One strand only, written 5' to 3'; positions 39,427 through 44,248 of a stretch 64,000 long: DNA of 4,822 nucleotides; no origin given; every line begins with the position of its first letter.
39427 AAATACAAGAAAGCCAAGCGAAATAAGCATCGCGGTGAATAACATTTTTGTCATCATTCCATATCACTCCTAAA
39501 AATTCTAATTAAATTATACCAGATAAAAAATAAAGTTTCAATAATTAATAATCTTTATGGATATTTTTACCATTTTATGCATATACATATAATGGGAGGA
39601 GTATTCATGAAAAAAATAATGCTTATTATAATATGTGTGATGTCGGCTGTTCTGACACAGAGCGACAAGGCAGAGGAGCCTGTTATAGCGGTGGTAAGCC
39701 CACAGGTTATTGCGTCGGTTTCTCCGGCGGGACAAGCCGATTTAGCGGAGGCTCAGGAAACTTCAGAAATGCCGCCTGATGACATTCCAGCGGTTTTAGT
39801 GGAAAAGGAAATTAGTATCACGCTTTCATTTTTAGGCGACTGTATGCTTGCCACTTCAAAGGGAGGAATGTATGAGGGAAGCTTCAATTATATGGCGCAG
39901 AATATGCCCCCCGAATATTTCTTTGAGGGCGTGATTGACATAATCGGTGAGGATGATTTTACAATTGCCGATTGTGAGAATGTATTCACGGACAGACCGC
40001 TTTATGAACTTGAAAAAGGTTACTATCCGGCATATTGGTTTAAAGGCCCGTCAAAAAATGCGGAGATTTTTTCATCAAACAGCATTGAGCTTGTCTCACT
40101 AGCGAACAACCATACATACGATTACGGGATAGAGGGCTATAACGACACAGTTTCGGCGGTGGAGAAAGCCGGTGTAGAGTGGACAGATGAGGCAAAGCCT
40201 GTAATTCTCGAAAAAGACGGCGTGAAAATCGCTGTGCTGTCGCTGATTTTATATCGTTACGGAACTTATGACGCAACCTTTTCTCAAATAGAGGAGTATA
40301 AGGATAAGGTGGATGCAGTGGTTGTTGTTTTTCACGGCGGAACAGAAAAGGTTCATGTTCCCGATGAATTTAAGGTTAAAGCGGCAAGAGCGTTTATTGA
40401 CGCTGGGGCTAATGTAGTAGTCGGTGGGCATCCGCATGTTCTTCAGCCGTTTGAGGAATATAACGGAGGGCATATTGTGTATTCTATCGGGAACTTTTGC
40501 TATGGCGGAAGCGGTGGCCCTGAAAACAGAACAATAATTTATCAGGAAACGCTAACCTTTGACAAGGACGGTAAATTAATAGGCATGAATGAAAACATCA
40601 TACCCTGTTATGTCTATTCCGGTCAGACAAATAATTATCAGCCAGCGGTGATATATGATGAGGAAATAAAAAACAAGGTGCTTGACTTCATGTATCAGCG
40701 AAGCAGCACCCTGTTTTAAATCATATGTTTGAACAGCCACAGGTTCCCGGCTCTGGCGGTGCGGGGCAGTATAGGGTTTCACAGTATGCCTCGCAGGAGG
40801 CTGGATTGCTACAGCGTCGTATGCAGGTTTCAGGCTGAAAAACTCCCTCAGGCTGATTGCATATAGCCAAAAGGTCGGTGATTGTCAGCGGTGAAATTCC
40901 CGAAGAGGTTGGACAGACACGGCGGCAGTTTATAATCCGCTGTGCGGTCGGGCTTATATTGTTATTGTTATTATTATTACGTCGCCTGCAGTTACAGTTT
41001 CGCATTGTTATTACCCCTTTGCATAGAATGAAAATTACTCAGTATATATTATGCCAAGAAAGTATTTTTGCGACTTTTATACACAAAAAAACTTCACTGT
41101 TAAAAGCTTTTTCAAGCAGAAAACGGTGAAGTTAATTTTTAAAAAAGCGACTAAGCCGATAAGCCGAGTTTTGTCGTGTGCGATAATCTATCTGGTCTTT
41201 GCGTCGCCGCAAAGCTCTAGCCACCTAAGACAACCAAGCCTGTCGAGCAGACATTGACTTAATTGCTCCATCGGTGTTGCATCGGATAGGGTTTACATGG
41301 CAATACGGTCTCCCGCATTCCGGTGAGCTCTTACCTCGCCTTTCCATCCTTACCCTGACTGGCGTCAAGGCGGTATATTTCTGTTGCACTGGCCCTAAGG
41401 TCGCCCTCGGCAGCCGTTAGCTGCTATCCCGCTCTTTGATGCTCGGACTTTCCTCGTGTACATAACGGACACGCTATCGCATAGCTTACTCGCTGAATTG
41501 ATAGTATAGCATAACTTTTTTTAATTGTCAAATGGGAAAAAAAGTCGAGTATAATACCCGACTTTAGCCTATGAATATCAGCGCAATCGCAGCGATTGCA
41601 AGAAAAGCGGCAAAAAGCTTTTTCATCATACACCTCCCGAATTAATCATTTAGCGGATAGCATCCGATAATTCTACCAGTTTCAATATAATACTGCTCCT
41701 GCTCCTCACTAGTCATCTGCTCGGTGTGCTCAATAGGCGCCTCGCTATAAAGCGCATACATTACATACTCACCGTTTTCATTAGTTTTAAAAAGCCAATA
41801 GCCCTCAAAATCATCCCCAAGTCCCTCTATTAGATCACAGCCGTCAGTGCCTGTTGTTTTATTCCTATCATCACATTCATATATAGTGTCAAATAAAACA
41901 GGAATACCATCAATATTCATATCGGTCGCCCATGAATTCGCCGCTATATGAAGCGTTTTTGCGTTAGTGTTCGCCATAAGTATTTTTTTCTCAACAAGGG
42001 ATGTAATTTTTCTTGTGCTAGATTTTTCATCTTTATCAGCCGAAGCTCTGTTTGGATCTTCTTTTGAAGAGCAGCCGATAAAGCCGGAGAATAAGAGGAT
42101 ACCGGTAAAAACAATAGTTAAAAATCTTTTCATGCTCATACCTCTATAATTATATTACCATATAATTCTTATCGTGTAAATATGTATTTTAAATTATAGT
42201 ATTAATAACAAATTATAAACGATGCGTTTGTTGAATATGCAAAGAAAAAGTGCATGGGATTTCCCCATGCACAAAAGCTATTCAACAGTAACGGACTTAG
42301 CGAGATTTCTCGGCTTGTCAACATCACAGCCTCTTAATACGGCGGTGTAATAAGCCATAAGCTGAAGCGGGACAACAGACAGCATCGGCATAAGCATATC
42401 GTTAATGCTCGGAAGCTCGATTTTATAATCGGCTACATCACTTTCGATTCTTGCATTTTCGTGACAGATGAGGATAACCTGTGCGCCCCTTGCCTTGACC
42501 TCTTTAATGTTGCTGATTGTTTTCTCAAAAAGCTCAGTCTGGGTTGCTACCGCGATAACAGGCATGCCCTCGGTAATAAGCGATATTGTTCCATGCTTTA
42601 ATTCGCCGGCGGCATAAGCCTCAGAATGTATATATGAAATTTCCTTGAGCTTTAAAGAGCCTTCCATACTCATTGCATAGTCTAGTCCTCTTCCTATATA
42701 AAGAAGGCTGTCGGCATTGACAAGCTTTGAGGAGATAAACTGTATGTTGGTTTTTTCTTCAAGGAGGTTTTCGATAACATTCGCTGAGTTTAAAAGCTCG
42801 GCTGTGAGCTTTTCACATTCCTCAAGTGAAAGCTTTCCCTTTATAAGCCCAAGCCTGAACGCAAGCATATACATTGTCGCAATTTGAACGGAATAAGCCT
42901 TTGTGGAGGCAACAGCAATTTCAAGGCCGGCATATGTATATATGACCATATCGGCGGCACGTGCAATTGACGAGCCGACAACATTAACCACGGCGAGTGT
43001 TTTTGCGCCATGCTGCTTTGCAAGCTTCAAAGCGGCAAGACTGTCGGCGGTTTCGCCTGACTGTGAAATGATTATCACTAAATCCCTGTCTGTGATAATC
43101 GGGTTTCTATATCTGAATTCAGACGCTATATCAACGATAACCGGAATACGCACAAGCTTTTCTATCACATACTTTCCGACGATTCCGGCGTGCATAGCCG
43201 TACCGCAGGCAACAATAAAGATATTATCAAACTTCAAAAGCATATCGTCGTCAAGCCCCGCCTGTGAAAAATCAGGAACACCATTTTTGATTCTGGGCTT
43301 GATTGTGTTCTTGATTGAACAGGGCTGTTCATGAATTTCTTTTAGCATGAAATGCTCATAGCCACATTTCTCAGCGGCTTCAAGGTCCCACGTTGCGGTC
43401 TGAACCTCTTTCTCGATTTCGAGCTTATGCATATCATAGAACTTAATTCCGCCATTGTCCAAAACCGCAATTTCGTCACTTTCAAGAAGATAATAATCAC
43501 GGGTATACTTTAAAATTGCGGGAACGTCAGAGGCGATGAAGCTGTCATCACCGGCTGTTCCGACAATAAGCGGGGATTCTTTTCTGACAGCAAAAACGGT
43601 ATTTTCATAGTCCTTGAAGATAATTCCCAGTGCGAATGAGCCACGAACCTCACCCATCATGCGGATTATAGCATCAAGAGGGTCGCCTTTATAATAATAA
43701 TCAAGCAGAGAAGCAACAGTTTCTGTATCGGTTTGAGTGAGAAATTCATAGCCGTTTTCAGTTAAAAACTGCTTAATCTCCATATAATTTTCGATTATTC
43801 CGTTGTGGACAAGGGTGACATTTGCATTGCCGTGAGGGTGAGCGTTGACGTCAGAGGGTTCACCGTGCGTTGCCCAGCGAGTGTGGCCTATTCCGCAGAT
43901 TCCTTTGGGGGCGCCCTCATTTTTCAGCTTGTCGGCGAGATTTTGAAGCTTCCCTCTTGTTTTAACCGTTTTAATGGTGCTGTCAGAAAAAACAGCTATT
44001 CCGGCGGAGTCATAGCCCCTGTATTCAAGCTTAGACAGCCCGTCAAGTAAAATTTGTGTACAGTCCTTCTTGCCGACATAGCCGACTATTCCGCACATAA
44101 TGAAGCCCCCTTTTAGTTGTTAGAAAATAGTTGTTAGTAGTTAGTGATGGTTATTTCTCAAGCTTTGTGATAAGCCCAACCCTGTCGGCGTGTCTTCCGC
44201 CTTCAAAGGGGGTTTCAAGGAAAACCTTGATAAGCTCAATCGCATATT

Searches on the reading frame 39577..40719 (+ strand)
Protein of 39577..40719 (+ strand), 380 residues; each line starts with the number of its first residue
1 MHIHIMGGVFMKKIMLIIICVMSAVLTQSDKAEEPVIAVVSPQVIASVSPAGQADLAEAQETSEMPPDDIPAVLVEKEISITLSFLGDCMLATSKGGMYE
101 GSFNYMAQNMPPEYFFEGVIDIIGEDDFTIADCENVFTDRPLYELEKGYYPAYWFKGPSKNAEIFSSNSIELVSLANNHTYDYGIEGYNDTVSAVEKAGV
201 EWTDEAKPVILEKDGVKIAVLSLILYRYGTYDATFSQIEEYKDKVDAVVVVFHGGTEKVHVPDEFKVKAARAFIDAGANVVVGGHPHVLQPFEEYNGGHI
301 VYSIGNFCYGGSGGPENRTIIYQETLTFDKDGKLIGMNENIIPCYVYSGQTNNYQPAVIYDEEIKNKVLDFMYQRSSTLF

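Call 60: find_encoding_contigs(protein=window:39577-40719:+, flank=10000, max_places=1)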
Protein window:39577-40719:+ (380 aa): no gene with exactly this product is on record in the collection.

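Call 62: search_protein_families(library=pfam, max_evalue=0.00001, proteins=[window:39577-40719:+])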
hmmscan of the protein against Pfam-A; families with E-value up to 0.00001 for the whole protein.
window:39577-40719:+ (380 aa): 1 family
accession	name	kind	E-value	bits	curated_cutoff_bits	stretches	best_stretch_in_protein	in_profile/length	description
PF09587.15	PGA_cap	-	1.9e-46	159.1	27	1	82-308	1-252/255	Bacterial capsule synthesis protein PGA_cap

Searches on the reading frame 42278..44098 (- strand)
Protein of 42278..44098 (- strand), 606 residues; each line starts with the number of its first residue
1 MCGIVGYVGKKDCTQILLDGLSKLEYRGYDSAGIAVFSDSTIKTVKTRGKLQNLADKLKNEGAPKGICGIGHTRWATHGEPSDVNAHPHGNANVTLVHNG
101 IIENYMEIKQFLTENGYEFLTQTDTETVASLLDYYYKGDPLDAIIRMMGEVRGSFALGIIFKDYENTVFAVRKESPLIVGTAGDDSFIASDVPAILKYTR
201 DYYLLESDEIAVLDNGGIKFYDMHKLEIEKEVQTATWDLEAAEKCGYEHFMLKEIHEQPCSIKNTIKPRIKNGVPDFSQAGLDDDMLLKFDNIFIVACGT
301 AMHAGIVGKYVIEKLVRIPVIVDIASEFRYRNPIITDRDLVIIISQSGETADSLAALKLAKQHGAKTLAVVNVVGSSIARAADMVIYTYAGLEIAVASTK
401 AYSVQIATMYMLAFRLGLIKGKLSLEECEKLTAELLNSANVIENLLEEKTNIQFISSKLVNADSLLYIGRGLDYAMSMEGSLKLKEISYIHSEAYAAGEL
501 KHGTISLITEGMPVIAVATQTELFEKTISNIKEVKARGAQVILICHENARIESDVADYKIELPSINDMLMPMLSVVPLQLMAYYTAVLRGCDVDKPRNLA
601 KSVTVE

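Call 62: search_protein_families(library=pfam, max_evalue=0.00001, proteins=[window:42278-44098:-])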
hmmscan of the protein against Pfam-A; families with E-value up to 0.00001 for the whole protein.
window:42278-44098:- (606 aa): 3 families
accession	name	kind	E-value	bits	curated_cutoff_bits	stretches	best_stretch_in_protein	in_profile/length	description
PF01380.27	SIS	-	7.7e-57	191.2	25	2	287-413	2-129/131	SIS domain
PF13522.11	GATase_6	-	1.1e-15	58.2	27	1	67-190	11-129/130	Glutamine amidotransferase domain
PF13537.11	GATase_7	-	1.9e-13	50.9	25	1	91-196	21-122/123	Glutamine amidotransferase domain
